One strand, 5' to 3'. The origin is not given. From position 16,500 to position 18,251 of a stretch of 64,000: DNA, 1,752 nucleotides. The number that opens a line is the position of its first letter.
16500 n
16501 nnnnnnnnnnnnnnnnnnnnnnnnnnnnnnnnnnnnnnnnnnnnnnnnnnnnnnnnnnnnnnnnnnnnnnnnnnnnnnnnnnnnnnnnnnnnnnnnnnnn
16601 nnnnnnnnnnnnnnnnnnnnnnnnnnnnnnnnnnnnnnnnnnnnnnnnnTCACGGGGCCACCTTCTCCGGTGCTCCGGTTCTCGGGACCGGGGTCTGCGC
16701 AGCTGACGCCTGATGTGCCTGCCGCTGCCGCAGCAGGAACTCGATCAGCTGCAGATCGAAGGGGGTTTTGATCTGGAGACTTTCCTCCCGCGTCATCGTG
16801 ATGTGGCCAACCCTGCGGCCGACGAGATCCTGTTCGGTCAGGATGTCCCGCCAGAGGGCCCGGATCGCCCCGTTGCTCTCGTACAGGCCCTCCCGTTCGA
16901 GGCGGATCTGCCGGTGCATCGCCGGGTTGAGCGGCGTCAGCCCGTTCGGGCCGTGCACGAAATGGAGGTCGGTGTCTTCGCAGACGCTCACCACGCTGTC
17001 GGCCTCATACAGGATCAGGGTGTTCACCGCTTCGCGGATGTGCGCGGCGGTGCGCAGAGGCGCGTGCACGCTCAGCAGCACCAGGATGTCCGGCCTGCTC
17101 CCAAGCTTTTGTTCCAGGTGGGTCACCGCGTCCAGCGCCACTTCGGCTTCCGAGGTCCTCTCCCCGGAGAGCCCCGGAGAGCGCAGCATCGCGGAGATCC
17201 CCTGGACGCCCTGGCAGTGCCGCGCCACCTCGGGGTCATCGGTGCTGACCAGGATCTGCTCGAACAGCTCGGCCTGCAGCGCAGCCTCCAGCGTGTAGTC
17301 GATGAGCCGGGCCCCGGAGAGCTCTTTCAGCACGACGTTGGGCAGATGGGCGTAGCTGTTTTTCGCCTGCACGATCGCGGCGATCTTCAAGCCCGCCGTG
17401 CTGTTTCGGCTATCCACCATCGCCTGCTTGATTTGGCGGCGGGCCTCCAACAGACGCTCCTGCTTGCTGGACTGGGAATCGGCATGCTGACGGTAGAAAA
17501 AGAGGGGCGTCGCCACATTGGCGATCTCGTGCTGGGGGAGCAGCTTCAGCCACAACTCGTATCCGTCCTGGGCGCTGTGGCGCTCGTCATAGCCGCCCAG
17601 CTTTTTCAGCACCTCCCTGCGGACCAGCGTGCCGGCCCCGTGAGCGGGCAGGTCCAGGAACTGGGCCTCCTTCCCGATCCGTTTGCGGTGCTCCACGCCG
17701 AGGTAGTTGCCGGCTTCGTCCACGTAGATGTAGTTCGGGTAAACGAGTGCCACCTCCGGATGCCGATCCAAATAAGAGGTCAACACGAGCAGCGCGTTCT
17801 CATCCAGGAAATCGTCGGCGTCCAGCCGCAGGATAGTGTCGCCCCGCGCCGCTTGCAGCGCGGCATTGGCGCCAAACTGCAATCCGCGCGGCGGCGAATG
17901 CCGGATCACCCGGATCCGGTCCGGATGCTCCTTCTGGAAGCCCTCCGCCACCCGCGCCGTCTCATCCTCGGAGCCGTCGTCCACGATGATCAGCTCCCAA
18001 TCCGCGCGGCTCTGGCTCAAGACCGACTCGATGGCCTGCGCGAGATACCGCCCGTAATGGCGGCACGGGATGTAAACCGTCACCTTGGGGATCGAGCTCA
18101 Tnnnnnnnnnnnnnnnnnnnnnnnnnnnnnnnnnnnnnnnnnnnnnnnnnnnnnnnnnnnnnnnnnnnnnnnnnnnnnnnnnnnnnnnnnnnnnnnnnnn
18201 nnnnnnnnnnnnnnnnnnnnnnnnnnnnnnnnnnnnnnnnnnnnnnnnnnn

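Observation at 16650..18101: GT2 glycosyltransferase fused to a CMP-NeuAc-synthetase-like cytidylyltransferase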

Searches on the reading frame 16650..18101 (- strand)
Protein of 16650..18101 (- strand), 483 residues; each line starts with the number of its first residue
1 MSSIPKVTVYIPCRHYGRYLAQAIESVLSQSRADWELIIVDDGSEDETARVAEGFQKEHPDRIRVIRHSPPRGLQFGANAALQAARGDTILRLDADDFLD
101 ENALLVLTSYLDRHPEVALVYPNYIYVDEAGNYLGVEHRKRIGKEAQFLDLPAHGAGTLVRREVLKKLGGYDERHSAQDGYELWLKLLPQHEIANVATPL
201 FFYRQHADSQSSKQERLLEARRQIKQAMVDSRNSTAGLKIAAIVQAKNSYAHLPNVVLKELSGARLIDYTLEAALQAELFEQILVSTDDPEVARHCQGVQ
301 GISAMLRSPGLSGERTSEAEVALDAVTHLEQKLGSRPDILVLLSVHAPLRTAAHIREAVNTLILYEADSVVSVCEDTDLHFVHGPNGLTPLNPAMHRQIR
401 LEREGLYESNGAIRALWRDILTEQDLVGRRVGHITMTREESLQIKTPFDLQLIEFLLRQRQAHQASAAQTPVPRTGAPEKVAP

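Call 5: search_protein_families(library=pfam, proteins=[window:16650-18101:-], max_evalue=0.01)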
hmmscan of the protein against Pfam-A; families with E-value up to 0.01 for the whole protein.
window:16650-18101:- (483 aa): 8 families
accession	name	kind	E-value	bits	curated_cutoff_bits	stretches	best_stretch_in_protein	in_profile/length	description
PF00535.33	Glycos_transf_2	-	5.5e-30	104.9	23.3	1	8-168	1-167/168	Glycosyl transferase family 2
PF13641.12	Glyco_tranf_2_3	-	2.6e-21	77.1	27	1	5-188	1-195/230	Glycosyltransferase like family 2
PF02348.25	CTP_transf_3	-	5.4e-12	46.4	22.6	1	241-322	1-82/217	Cytidylyltransferase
PF10111.15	Glyco_tranf_2_2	-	6.3e-12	46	27.3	1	19-210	14-222/276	Glycosyltransferase like family 2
PF13632.12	Glyco_trans_2_3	-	4.4e-07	30.4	27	1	90-204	2-123/198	Glycosyl transferase family group 2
PF13704.12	Glyco_tranf_2_4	-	9.4e-05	23.3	27.5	1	36-100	21-85/98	Glycosyl transferase family 2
PF12804.13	NTP_transf_3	-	0.00013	22.7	27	0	259-395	19-144/160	MobA-like NTP transferase domain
PF13506.12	Glyco_transf_21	-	0.00041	20.3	21.7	1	80-171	24-120/174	Glycosyl transferase family 21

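Call 7: search_protein_families(library=ncbifam, proteins=[window:16650-18101:-], max_evalue=0.001)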
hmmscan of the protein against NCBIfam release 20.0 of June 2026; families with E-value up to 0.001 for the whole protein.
window:16650-18101:- (483 aa): 29 families (the best 25 are shown)
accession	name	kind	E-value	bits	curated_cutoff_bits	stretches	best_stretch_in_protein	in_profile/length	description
NF053739.1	GlytfEpsEBac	equivalog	3.4e-23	82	450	1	5-190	1-188/265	glycosyltransferase EpsE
TIGR03937.1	PgaC_IcaA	equivalog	1.9e-17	63.3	422.3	1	2-121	42-160/407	poly-beta-1,6-N-acetyl-D-glucosamine synthase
NF047683.1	TeichurnBiosyTuaG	equivalog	2.1e-17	63.6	400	1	4-135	5-134/252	teichuronic acid biosynthesis protein TuaG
TIGR03584.1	PseF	equivalog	6.2e-16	58.7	205.7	1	242-374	2-132/222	pseudaminic acid cytidylyltransferase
TIGR03965.1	mycofact_glyco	equivalog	1.4e-15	57.2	280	1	3-175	72-251/467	mycofactocin biosynthesis glycosyltransferase MftF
NF050050.1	ProtGlycPglI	equivalog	8.9e-14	51.5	500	1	5-110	2-107/306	GalNAc(5)-diNAcBac-PP-undecaprenol beta-1,3-glucosyltransferase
NF007482.0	PRK10073.1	equivalog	3.1e-13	49.4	423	1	1-103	2-102/334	glycosyltransferase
TIGR04283.1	glyco_like_mftF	equivalog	6e-12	45.6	182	1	8-194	2-176/221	TIGR04283 family arsenosugar biosynthesis glycosyltransferase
NF041875.1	EPS_EpsD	equivalog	3.6e-11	43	370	1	9-115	3-105/325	exopolysaccharide biosynthesis glycosyltransferase EpsD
NF038302.1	EPS_HpsE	equivalog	5e-11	42.1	300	1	8-118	4-118/307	hormogonium polysaccharide biosynthesis glycosyltransferase HpsE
NF007453.0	PRK10018.1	equivalog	4.7e-10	39.6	382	1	4-127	5-126/280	colanic acid biosynthesis glycosyltransferase WcaA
NF041394.1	GtaseAglG_Halo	equivalog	5e-10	39.1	440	1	20-175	18-178/304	glucosyl-dolichyl phosphate glucuronosyltransferase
TIGR04017.1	WcaA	equivalog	5.2e-10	39.4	495.75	1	4-127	4-125/279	colanic acid biosynthesis glycosyltransferase WcaA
TIGR03469.1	HpnB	hypoth_equivalog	5.3e-09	35.6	379.25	1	3-68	42-110/386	hopene-associated glycosyltransferase HpnB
NF009905.0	PRK13368.1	subfamily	1.4e-07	31.1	255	1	239-377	2-129/243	3-deoxy-manno-octulosonate cytidylyltransferase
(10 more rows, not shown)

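Call 8: find_homologous_proteins(query=window:16653-18101:-, max_evalue=0.00001)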
Query window:16653-18101:- (483 aa): 765 proteins with E <= 0.00001 among 8000 candidates; the best 120 are listed.
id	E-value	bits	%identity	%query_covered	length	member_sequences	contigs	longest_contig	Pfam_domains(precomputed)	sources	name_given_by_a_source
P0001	0.0e+0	1071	100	100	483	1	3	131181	PF13632.13,PF10111.15,PF13506.14,PF13641.13,PF00535.33,PF02348.26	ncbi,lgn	-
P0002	2.1e-248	843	80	98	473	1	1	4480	PF10111.15,PF13506.14,PF13641.13,PF00535.33,PF02348.26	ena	-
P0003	1.0e-245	834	80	97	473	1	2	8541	PF13632.13,PF10111.15,PF13506.14,PF13641.13,PF00535.33,PF02348.26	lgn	-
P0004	8.4e-241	818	77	95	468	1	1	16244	PF13632.13,PF10111.15,PF13641.13,PF00535.33,PF02348.26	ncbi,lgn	-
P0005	7.0e-212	722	69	96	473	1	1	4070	PF10111.15,PF13641.13,PF00535.33,PF02348.26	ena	-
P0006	7.5e-205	699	69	95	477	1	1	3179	PF10111.15,PF13506.14,PF13641.13,PF00535.33,PF02348.26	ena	-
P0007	3.1e-203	694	66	100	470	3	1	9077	PF10111.15,PF13641.13,PF00535.33,PF02348.26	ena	-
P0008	1.3e-199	682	68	95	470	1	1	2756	PF10111.15,PF13506.14,PF13641.13,PF00535.33,PF02348.26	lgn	-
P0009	2.5e-199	681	67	94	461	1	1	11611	PF10111.15,PF13641.13,PF00535.33,PF02348.26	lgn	-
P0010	8.1e-196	669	67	94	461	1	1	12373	PF10111.15,PF13506.14,PF13641.13,PF00535.33,PF02348.26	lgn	-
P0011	2.0e-194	665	67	95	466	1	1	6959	PF10111.15,PF13506.14,PF13641.13,PF00535.33,PF02348.26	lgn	-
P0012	6.7e-194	663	63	99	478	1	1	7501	PF10111.15,PF13506.14,PF13641.13,PF00535.33,PF02348.26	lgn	-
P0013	3.2e-189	648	62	95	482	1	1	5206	PF10111.15,PF13506.14,PF13641.13,PF00535.33,PF02348.26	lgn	-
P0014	3.9e-182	624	61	99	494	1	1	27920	PF10111.15,PF13641.13,PF00535.33,PF02348.26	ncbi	-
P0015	2.0e-181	622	62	96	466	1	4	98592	PF10111.15,PF13641.13,PF00535.33,PF02348.26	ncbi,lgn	-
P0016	1.0e-178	613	60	96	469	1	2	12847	PF10111.15,PF13506.14,PF13641.13,PF00535.33,PF12804.14,PF02348.26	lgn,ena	-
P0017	1.9e-175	602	59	95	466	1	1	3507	PF10111.15,PF13506.14,PF13641.13,PF00535.33,PF02348.26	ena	-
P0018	9.7e-175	600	59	94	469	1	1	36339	PF10111.15,PF13506.14,PF13641.13,PF00535.33,PF02348.26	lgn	-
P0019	1.0e-174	600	58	98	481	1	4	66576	PF10111.15,PF13641.13,PF00535.33,PF02348.26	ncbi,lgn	-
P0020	1.4e-174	599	59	94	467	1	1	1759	PF10111.15,PF13506.14,PF13641.13,PF00535.33,PF02348.26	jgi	-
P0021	2.9e-174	598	57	96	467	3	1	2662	PF10111.15,PF13506.14,PF13641.13,PF00535.33,PF12804.14,PF02348.26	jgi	jgi:CMP-N-acetylneuraminic acid synthetase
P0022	7.7e-173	594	60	94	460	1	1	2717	PF10111.15,PF13641.13,PF00535.33,PF02348.26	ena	-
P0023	8.3e-173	593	58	99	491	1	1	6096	PF13632.13,PF10111.15,PF13506.14,PF13641.13,PF00535.33,PF12804.14,PF02348.26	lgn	-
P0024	6.8e-171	587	59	94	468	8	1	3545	PF10111.15,PF13506.14,PF13641.13,PF00535.33,PF02348.26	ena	-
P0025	7.0e-171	587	57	93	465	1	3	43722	PF10111.15,PF13506.14,PF13641.13,PF00535.33,PF02348.26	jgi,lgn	-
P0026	2.1e-170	586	57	95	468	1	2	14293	PF10111.15,PF13506.14,PF13641.13,PF00535.33,PF02348.26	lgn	-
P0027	4.0e-170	585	58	95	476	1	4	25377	PF10111.15,PF13506.14,PF13641.13,PF00535.33,PF02348.26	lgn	-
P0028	1.5e-169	583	57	95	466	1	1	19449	PF10111.15,PF13506.14,PF13641.13,PF00535.33,PF12804.14,PF02348.26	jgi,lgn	-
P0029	2.8e-169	582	57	95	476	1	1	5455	PF10111.15,PF13641.13,PF00535.33,PF12804.14,PF02348.26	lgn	-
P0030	3.9e-169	581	58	95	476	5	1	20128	PF10111.15,PF13641.13,PF00535.33,PF02348.26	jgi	-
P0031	7.9e-169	580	57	95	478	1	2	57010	PF10111.15,PF13506.14,PF13641.13,PF00535.33,PF02348.26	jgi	jgi:CMP-N-acetylneuraminic acid synthetase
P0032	8.6e-169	580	58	94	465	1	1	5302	PF10111.15,PF13506.14,PF13641.13,PF00535.33,PF02348.26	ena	-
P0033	1.2e-168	580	56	98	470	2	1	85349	PF10111.15,PF13506.14,PF13641.13,PF00535.33,PF02348.26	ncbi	-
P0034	2.7e-168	579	57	95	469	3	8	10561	PF10111.15,PF13506.14,PF13641.13,PF00535.33,PF02348.26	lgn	-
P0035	1.7e-167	576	58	94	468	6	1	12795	PF10111.15,PF13506.14,PF13641.13,PF00535.33,PF12804.14,PF02348.26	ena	-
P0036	1.8e-167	576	57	98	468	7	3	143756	PF10111.15,PF13641.13,PF00535.33,PF12804.14,PF02348.26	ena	-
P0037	3.1e-167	575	56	95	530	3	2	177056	PF10111.15,PF13641.13,PF00535.33,PF02348.26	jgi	jgi:glycosyltransferase involved in cell wall biosynthesis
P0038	5.0e-167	574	56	95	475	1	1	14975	PF10111.15,PF13506.14,PF13641.13,PF00535.33,PF02348.26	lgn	-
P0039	6.8e-167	574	59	96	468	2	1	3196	PF10111.15,PF13641.13,PF00535.33,PF12804.14,PF02348.26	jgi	jgi:CMP-N-acetylneuraminic acid synthetase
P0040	5.8e-166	571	59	94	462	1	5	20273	PF10111.15,PF13641.13,PF00535.33,PF02348.26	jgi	jgi:glycosyltransferase involved in cell wall biosynthesis/CMP-N-acetylneuraminic acid synthetase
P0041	5.8e-166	571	54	96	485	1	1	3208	PF10111.15,PF13506.14,PF13641.13,PF00535.33,PF02348.26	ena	-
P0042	6.9e-166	571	54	95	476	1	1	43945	PF10111.15,PF13641.13,PF00535.33,PF02348.26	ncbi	-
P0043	1.0e-165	570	55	97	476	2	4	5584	PF10111.15,PF13506.14,PF13641.13,PF00535.33,PF02348.26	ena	-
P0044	3.2e-165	568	57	94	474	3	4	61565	PF10111.15,PF13641.13,PF00535.33,PF02348.26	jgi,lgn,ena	-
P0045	3.9e-165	568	55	99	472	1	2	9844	PF10111.15,PF13641.13,PF00535.33,PF02348.26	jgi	jgi:CMP-N-acetylneuraminic acid synthetase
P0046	2.5e-164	566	55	96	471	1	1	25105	PF10111.15,PF13506.14,PF13641.13,PF00535.33,PF12804.14,PF02348.26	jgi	jgi:glycosyltransferase involved in cell wall biosynthesis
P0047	2.9e-164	565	56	94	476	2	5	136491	PF10111.15,PF13506.14,PF13641.13,PF00535.33,PF02348.26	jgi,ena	-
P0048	4.6e-164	565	54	96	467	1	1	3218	PF10111.15,PF13641.13,PF00535.33,PF02348.26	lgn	-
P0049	5.5e-164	564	54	95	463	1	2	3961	PF10111.15,PF13641.13,PF00535.33,PF02348.26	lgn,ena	-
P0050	7.0e-164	564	55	95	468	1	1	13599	PF10111.15,PF13506.14,PF13641.13,PF00535.33,PF02348.26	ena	-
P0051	7.3e-164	564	54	96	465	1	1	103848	PF10111.15,PF13641.13,PF00535.33,PF02348.26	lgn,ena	-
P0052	1.9e-163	563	57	94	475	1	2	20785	PF10111.15,PF13641.13,PF00535.33,PF02348.26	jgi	-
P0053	2.1e-163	563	55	95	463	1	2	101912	PF10111.15,PF13641.13,PF00535.33,PF02348.26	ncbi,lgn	-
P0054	2.2e-163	562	55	96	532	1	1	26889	PF10111.15,PF13506.14,PF13641.13,PF00535.33,PF02348.26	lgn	-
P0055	3.0e-163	562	56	94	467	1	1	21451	PF10111.15,PF13506.14,PF13641.13,PF00535.33,PF02348.26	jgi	jgi:glycosyltransferase involved in cell wall biosynthesis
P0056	7.5e-163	561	56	95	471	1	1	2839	PF10111.15,PF13506.14,PF13641.13,PF00535.33,PF02348.26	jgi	jgi:CMP-N-acetylneuraminic acid synthetase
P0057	9.7e-163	560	57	94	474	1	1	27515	PF10111.15,PF13506.14,PF13641.13,PF00535.33,PF02348.26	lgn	-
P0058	9.8e-163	560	56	95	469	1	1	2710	PF13632.13,PF10111.15,PF13506.14,PF13641.13,PF00535.33,PF12804.14,PF02348.26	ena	-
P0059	9.9e-163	560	55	98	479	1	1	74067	PF10111.15,PF13506.14,PF13641.13,PF00535.33,PF12804.14,PF02348.26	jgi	jgi:CMP-N-acetylneuraminic acid synthetase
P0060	1.4e-162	560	56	95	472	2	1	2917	PF10111.15,PF13506.14,PF13641.13,PF00535.33,PF02348.26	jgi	jgi:glycosyltransferase involved in cell wall biosynthesis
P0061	1.5e-162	560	57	94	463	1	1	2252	PF10111.15,PF13641.13,PF00535.33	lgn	-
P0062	1.7e-162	560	56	94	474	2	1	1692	PF10111.15,PF13506.14,PF13641.13,PF00535.33,PF02348.26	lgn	-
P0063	1.8e-162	559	54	97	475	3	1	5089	PF10111.15,PF13506.14,PF13641.13,PF00535.33,PF02348.26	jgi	-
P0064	3.1e-162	559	56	94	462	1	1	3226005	PF10111.15,PF13641.13,PF00535.33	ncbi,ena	-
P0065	4.1e-162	558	55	95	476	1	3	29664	PF10111.15,PF13641.13,PF00535.33,PF12804.14,PF02348.26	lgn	-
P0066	5.1e-162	558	54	96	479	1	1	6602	PF10111.15,PF13641.13,PF00535.33,PF02348.26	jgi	jgi:CMP-N-acetylneuraminic acid synthetase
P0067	9.1e-162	557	55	95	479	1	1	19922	PF10111.15,PF13641.13,PF00535.33,PF02348.26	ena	-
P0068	1.2e-161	557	56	95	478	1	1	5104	PF10111.15,PF13641.13,PF00535.33,PF02348.26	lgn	-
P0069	2.6e-161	556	55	95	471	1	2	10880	PF10111.15,PF13506.14,PF13641.13,PF00535.33,PF02348.26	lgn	-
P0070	3.5e-161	555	54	94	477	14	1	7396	PF10111.15,PF13641.13,PF00535.33,PF02348.26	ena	-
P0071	4.2e-161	555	56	95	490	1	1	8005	PF10111.15,PF13641.13,PF00535.33,PF02348.26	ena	-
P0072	4.9e-161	555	55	95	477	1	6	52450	PF10111.15,PF13641.13,PF00535.33,PF02348.26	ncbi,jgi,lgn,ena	-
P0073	5.5e-161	555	54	95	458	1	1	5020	PF10111.15,PF13506.14,PF13641.13,PF00535.33,PF02348.26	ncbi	ncbi:MAG: glycosyltransferase family 2 protein [Bradymonadaceae bacterium]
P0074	7.0e-161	554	55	95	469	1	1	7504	PF10111.15,PF13506.14,PF13641.13,PF00535.33,PF12804.14,PF02348.26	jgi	jgi:glycosyltransferase involved in cell wall biosynthesis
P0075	7.3e-161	554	55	96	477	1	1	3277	PF10111.15,PF13506.14,PF13641.13,PF00535.33,PF02348.26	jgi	jgi:CMP-N-acetylneuraminic acid synthetase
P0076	1.1e-160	554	57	94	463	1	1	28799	PF13632.13,PF10111.15,PF13506.14,PF13641.13,PF00535.33,PF02348.26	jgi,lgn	jgi:CMP-N-acetylneuraminic acid synthetase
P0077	1.3e-160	553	53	95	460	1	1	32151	PF10111.15,PF13641.13,PF00535.33,PF02348.26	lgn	-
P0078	1.6e-160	553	56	96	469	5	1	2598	PF10111.15,PF13506.14,PF13641.13,PF00535.33,PF02348.26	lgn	-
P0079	1.8e-160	553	55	95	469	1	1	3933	PF10111.15,PF13506.14,PF13641.13,PF00535.33,PF12804.14,PF02348.26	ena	-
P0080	2.6e-160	552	54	95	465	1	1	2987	PF10111.15,PF13641.13,PF00535.33,PF12804.14,PF02348.26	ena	-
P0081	2.9e-160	552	56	93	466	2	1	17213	PF10111.15,PF13641.13,PF00535.33,PF12804.14,PF02348.26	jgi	jgi:CMP-N-acetylneuraminic acid synthetase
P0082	3.1e-160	552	54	95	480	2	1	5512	PF10111.15,PF13506.14,PF13641.13,PF00535.33,PF02348.26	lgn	-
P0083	5.2e-160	551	53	94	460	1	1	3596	PF10111.15,PF13506.14,PF13641.13,PF00535.33,PF02348.26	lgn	-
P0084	5.6e-160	551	55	95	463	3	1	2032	PF10111.15,PF13506.14,PF13641.13,PF00535.33,PF02348.26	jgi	jgi:glycosyltransferase involved in cell wall biosynthesis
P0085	6.2e-160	551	53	95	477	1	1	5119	PF10111.15,PF13641.13,PF00535.33,PF02348.26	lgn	-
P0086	9.5e-160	550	52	96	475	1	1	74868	PF10111.15,PF13506.14,PF13641.13,PF00535.33,PF02348.26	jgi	jgi:glycosyltransferase involved in cell wall biosynthesis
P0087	1.3e-159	550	53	96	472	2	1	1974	PF10111.15,PF13506.14,PF13641.13,PF00535.33,PF02348.26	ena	-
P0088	2.4e-159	549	54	96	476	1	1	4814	PF10111.15,PF13641.13,PF00535.33,PF02348.26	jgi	-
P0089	4.0e-159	548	54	95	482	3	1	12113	PF10111.15,PF13641.13,PF00535.33,PF02348.26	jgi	jgi:CMP-N-acetylneuraminic acid synthetase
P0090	4.5e-159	548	54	95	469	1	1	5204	PF10111.15,PF13506.14,PF13641.13,PF00535.33,PF02348.26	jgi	jgi:CMP-N-acetylneuraminic acid synthetase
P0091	1.0e-158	547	55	95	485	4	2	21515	PF10111.15,PF13506.14,PF13641.13,PF00535.33,PF02348.26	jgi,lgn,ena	jgi:CMP-N-acetylneuraminic acid synthetase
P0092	1.3e-158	547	55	96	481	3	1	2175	PF10111.15,PF13506.14,PF13641.13,PF00535.33,PF02348.26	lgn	-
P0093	1.4e-158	547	54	95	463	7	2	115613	PF10111.15,PF13641.13,PF00535.33,PF02348.26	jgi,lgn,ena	-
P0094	1.8e-158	546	52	96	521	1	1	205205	PF10111.15,PF13506.14,PF13641.13,PF00535.33,PF02348.26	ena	-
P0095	2.0e-158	546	55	95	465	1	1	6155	PF10111.15,PF13641.13,PF00535.33,PF12804.14,PF02348.26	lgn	-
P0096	2.3e-158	546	56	95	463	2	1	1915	PF10111.15,PF13641.13,PF00535.33,PF12804.14,PF02348.26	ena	-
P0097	2.4e-158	546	53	95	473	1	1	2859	PF10111.15,PF13506.14,PF13641.13,PF00535.33,PF02348.26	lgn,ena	-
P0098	2.8e-158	546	54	100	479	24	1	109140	PF10111.15,PF13506.14,PF13641.13,PF00535.33,PF02348.26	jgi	jgi:glycosyltransferase involved in cell wall biosynthesis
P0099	2.8e-158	546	56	95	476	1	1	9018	PF10111.15,PF13641.13,PF00535.33,PF12804.14,PF02348.26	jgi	jgi:CMP-N-acetylneuraminic acid synthetase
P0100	3.1e-158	545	54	95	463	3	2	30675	PF10111.15,PF13641.13,PF00535.33,PF12804.14,PF02348.26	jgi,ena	-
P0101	4.6e-158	545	55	95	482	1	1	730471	PF10111.15,PF13641.13,PF00535.33,PF02348.26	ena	-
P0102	4.8e-158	545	54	98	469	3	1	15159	PF10111.15,PF13506.14,PF13641.13,PF00535.33,PF02348.26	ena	-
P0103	5.7e-158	545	53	96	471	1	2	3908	PF10111.15,PF13506.14,PF13641.13,PF00535.33,PF02348.26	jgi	jgi:glycosyltransferase involved in cell wall biosynthesis/CMP-N-acetylneuraminic acid synthetase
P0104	8.1e-158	544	55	95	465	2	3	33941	PF10111.15,PF13641.13,PF00535.33,PF02348.26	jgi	jgi:glycosyltransferase involved in cell wall biosynthesis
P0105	9.5e-158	544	55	94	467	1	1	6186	PF10111.15,PF13641.13,PF00535.33,PF02348.26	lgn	-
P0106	1.1e-157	544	52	96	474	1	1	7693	PF10111.15,PF13641.13,PF00535.33,PF02348.26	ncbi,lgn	ncbi:MAG: glycosyltransferase family 2 protein [Puniceicoccales bacterium]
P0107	1.6e-157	543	54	95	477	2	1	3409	PF10111.15,PF13506.14,PF13641.13,PF00535.33,PF02348.26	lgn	-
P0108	3.2e-157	542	54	93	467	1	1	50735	PF10111.15,PF13641.13,PF00535.33,PF02348.26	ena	-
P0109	4.1e-157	542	54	95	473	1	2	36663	PF10111.15,PF13641.13,PF00535.33,PF02348.26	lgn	-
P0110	9.6e-157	541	52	94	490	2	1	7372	PF10111.15,PF13506.14,PF13641.13,PF00535.33,PF02348.26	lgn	-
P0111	1.3e-156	540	55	96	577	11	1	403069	PF10111.15,PF13506.14,PF13641.13,PF00535.33,PF02348.26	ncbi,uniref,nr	ncbi:glycosyltransferase family 2 protein [Lujinxingia vulgaris]|uniref:Glycosyltransferase family 2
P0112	1.5e-156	540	51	98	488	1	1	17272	PF10111.15,PF13506.14,PF13641.13,PF00535.33,PF02348.26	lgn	-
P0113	1.6e-156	540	53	94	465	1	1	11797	PF10111.15,PF13506.14,PF13641.13,PF00535.33,PF02348.26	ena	-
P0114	1.7e-156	540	52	98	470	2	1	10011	PF10111.15,PF13641.13,PF00535.33,PF02348.26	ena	-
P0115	2.2e-156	539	53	95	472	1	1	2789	PF10111.15,PF13506.14,PF13641.13,PF00535.33,PF12804.14,PF02348.26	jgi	jgi:glycosyltransferase involved in cell wall biosynthesis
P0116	3.0e-156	539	53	94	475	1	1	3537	PF10111.15,PF13641.13,PF00535.33,PF02348.26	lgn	-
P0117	4.7e-156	538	52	95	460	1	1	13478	PF10111.15,PF13506.14,PF13641.13,PF00535.33,PF02348.26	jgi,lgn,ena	-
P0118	4.9e-156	538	54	95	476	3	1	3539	PF10111.15,PF13641.13,PF00535.33,PF02348.26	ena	-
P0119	8.7e-156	537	54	95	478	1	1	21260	PF13632.13,PF10111.15,PF13506.14,PF13641.13,PF00535.33,PF02348.26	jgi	jgi:CMP-N-acetylneuraminic acid synthetase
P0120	1.2e-155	537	53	96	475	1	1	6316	PF10111.15,PF13506.14,PF13641.13,PF00535.33,PF12804.14,PF02348.26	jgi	jgi:CMP-N-acetylneuraminic acid synthetase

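Call 9: find_encoding_contigs(protein=P0001, flank=10000, max_places=3)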
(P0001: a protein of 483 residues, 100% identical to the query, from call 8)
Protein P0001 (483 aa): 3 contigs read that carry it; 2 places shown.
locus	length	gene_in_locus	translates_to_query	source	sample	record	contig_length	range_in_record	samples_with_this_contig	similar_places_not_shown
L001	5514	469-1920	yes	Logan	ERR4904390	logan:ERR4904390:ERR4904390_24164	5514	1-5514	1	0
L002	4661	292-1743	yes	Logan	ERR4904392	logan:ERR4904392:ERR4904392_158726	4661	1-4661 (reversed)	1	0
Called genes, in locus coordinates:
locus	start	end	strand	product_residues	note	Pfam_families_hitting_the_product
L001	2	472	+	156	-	?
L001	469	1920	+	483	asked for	PF00535:Glycos_transf_2, PF10111:Glyco_tranf_2_2, PF13506:Glyco_transf_21 (weak), PF13641:Glyco_tranf_2_3, PF13632:Glyco_trans_2_3 (weak), PF02348:CTP_transf_3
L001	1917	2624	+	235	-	PF00551:Formyl_trans_N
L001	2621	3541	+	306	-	PF01522:Polysacc_deac_1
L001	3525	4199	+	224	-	PF03102:NeuB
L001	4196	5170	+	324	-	PF00389:2-Hacid_dh, PF02826:2-Hacid_dh_C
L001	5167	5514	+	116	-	?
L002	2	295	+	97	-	?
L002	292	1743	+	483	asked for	PF00535:Glycos_transf_2, PF10111:Glyco_tranf_2_2, PF13506:Glyco_transf_21 (weak), PF13641:Glyco_tranf_2_3, PF13632:Glyco_trans_2_3 (weak), PF02348:CTP_transf_3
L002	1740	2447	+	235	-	PF00551:Formyl_trans_N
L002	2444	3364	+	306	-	PF01522:Polysacc_deac_1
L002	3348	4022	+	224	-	PF03102:NeuB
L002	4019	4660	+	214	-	?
